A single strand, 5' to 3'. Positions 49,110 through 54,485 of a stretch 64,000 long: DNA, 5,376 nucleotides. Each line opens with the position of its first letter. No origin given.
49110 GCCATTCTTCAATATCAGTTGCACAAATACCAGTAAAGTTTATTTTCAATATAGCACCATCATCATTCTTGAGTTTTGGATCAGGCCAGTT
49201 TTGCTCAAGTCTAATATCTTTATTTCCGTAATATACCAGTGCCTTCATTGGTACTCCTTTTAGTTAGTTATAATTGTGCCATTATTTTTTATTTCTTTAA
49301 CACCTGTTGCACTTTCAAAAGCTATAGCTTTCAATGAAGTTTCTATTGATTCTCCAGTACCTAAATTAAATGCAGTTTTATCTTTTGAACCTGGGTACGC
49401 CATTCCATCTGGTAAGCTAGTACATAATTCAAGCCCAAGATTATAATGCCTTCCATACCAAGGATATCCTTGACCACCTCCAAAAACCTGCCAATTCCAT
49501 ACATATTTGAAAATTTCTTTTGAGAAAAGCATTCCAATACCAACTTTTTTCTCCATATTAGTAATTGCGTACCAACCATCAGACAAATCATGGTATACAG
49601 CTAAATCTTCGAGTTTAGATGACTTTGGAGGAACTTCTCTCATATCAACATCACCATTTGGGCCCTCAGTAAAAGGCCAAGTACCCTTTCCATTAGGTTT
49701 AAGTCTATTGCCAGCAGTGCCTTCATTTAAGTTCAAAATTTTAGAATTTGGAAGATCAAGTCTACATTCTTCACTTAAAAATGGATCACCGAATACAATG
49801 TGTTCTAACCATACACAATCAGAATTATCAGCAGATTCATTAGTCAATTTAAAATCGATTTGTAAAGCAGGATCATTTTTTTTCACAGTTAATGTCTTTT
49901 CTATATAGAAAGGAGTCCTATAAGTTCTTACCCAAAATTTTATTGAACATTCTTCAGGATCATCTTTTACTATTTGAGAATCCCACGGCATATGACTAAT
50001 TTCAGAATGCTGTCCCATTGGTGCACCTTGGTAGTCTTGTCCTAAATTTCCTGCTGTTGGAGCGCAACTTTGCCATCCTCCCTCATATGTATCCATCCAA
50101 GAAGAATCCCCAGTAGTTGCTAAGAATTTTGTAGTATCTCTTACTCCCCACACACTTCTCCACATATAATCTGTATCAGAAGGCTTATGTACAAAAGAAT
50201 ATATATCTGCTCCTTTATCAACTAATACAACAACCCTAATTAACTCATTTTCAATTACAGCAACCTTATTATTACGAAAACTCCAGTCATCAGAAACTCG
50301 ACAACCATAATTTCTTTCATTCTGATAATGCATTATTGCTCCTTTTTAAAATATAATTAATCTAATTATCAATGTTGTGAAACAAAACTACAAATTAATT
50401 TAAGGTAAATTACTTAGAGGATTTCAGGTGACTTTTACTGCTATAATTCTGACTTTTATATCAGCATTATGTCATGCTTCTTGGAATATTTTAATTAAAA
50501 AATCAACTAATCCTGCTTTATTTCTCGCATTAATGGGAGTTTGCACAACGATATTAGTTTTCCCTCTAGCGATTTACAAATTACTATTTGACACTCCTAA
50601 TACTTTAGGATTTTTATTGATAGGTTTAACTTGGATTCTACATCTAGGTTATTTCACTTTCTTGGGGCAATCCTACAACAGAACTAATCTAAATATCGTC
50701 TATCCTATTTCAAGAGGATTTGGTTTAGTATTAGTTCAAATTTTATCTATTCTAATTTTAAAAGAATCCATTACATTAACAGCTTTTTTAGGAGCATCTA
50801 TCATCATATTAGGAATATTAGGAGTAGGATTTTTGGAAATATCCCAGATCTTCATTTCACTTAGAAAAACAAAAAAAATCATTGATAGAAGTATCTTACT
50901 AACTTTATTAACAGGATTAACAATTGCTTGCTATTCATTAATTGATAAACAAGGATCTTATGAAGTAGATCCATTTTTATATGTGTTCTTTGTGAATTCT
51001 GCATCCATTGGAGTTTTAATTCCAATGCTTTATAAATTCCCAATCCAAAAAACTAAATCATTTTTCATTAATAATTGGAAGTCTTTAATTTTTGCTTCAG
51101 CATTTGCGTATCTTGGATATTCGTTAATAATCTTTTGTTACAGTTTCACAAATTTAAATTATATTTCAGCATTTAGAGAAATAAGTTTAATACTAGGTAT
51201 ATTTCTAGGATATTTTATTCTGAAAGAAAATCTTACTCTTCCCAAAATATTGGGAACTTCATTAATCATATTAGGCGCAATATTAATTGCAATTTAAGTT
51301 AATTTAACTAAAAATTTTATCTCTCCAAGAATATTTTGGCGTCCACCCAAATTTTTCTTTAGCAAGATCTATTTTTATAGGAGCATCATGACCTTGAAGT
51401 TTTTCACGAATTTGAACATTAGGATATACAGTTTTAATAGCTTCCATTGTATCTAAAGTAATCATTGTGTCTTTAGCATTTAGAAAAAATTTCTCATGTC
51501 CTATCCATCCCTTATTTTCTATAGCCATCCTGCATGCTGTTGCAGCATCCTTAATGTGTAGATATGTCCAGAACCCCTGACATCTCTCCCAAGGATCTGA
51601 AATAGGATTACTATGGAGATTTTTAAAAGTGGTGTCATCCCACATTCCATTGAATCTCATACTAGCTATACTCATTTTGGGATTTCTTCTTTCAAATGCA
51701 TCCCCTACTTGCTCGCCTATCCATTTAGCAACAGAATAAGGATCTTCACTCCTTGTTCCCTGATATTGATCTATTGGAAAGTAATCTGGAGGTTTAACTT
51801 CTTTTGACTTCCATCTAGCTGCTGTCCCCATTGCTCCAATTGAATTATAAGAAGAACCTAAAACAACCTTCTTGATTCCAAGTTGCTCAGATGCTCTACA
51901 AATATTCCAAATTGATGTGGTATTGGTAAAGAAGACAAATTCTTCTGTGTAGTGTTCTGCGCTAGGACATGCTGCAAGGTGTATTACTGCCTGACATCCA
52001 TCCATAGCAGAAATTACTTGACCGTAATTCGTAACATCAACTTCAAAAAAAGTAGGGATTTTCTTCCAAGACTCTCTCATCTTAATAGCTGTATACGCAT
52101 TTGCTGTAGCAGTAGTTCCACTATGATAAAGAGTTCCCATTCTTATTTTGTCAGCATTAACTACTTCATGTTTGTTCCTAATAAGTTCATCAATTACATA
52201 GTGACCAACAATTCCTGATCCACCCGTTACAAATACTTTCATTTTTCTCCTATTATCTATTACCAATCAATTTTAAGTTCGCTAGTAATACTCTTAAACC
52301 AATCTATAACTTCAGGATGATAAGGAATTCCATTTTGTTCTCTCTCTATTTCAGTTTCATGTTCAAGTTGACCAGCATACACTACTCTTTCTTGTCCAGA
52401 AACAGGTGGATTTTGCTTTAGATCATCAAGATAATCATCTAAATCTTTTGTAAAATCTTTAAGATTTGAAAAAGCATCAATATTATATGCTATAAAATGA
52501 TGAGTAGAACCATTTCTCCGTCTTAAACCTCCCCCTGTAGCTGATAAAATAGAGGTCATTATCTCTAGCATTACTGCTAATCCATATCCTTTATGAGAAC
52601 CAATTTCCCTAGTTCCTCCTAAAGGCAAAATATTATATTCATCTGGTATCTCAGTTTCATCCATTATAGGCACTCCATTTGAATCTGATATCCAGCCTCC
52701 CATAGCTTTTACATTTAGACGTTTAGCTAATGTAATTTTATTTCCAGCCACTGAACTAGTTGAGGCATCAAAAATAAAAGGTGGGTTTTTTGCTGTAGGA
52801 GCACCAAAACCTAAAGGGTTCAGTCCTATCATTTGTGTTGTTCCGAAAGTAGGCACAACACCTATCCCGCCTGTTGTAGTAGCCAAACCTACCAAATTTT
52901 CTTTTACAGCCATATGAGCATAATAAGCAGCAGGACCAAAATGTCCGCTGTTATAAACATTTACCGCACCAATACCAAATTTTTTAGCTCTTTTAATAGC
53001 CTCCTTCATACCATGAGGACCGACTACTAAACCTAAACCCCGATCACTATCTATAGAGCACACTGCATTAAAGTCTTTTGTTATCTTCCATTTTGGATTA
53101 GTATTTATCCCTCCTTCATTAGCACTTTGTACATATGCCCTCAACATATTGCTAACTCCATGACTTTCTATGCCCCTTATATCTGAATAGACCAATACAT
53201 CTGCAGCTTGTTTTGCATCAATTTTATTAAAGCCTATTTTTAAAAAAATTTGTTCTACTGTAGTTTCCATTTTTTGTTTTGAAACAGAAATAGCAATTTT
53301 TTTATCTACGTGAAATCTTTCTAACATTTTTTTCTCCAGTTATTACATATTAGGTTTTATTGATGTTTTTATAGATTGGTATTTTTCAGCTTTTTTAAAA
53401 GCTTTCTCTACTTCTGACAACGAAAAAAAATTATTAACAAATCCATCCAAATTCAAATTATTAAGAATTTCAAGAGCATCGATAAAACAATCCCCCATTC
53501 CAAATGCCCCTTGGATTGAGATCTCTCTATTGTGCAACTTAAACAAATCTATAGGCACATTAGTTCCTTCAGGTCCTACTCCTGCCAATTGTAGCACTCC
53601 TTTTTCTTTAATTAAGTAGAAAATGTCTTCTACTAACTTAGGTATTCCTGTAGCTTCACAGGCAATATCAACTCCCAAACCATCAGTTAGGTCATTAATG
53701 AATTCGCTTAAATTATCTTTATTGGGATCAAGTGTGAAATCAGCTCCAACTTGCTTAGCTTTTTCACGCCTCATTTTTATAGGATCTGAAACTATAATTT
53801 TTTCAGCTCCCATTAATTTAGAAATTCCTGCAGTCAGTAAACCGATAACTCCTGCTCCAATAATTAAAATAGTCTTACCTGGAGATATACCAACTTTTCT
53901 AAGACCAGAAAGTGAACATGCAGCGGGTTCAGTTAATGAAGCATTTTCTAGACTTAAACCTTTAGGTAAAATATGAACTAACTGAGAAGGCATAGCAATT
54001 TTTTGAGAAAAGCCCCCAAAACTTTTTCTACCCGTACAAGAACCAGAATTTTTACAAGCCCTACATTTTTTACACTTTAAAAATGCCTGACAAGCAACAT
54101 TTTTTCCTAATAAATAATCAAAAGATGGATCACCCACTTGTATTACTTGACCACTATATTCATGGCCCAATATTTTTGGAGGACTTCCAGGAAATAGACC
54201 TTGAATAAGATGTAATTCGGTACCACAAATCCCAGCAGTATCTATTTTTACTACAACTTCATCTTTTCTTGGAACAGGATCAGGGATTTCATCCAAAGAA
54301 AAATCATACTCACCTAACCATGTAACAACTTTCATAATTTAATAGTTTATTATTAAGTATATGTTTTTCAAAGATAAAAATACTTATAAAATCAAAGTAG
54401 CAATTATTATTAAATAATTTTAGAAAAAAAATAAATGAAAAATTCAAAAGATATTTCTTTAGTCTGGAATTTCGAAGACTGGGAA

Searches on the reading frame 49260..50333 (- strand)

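Call 42: search_protein_families(library=pfam, max_evalue=1e-8, proteins=[window:49260-50333:-])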
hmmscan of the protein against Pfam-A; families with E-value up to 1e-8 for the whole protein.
window:49260-50333:- (357 aa): 1 family
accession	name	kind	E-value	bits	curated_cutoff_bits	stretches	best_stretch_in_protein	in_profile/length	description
PF14486.12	DUF4432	-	2.7e-15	56.4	32.5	1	23-334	5-300/304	Domain of unknown function (DUF4432)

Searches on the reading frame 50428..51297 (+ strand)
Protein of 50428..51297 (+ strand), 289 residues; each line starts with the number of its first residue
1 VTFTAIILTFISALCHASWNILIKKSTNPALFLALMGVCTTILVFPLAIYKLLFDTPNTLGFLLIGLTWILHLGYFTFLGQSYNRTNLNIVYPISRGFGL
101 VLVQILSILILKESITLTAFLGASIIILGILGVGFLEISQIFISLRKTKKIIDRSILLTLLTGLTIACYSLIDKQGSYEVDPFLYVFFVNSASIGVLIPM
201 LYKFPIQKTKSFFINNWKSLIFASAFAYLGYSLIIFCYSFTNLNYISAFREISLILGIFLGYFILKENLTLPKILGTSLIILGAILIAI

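Call 42: search_protein_families(library=pfam, max_evalue=1e-8, proteins=[window:50428-51297:+])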
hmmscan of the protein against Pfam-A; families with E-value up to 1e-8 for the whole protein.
window:50428-51297:+ (289 aa): 1 family
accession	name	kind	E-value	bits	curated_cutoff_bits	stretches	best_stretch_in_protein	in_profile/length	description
PF00892.27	EamA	-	3e-20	73.3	28.2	1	155-288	3-134/135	EamA-like transporter family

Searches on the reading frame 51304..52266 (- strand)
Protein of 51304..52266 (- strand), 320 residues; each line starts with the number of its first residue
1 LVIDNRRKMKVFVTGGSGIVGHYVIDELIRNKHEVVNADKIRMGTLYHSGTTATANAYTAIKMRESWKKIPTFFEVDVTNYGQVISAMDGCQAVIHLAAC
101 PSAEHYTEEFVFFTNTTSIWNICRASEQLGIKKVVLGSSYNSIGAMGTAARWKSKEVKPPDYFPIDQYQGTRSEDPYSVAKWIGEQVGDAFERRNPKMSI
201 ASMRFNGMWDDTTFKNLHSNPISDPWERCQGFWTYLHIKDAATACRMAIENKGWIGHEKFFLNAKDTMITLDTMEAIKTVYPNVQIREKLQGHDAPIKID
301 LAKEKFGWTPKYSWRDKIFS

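Call 42: search_protein_families(library=pfam, max_evalue=1e-8, proteins=[window:51304-52266:-])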
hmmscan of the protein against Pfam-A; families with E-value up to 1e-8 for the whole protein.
window:51304-52266:- (320 aa): 3 families
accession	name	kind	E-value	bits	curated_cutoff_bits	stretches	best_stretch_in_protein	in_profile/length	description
PF01370.27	Epimerase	-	2.4e-19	70.2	20.9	1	11-205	1-169/240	NAD dependent epimerase/dehydratase family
PF01073.25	3Beta_HSD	-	9.3e-13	48.3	22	1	13-172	2-150/280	3-beta hydroxysteroid dehydrogenase/isomerase family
PF16363.11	GDP_Man_Dehyd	-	1.3e-09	38.4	27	0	12-205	1-181/332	GDP-mannose 4,6 dehydratase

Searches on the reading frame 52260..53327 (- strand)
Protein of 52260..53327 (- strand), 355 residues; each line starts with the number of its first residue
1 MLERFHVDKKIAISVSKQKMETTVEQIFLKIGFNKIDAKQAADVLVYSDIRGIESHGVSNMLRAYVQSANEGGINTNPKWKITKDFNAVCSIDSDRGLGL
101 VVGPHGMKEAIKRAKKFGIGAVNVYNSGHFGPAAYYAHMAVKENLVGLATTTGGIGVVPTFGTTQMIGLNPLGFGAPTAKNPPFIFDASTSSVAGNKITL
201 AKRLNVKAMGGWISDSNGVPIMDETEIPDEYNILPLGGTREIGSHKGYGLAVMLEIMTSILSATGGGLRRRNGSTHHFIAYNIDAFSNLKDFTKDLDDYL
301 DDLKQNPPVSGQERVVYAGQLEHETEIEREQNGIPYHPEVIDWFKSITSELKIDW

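Call 42: search_protein_families(library=pfam, max_evalue=1e-8, proteins=[window:52260-53327:-])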
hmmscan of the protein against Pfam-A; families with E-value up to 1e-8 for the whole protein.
window:52260-53327:- (355 aa): 1 family
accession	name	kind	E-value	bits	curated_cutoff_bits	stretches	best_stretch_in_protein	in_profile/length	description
PF02615.19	Ldh_2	-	1.6e-94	317.2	38.8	1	15-342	1-330/333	Malate/L-lactate dehydrogenase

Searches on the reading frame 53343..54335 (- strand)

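Call 42: search_protein_families(library=pfam, max_evalue=1e-8, proteins=[window:53343-54335:-])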
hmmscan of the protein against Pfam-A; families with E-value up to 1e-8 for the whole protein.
window:53343-54335:- (330 aa): 3 families
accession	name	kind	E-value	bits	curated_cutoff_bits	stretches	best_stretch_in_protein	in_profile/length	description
PF00107.32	ADH_zinc_N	-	1e-23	84.2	31.8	1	164-291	2-127/129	Zinc-binding dehydrogenase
PF08240.17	ADH_N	-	7.6e-19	68.3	23.5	1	24-124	2-103/104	Alcohol dehydrogenase GroES-like domain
PF16912.11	Glu_dehyd_C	-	1.2e-11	45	34.9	1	151-326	29-209/211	Glucose dehydrogenase C-terminus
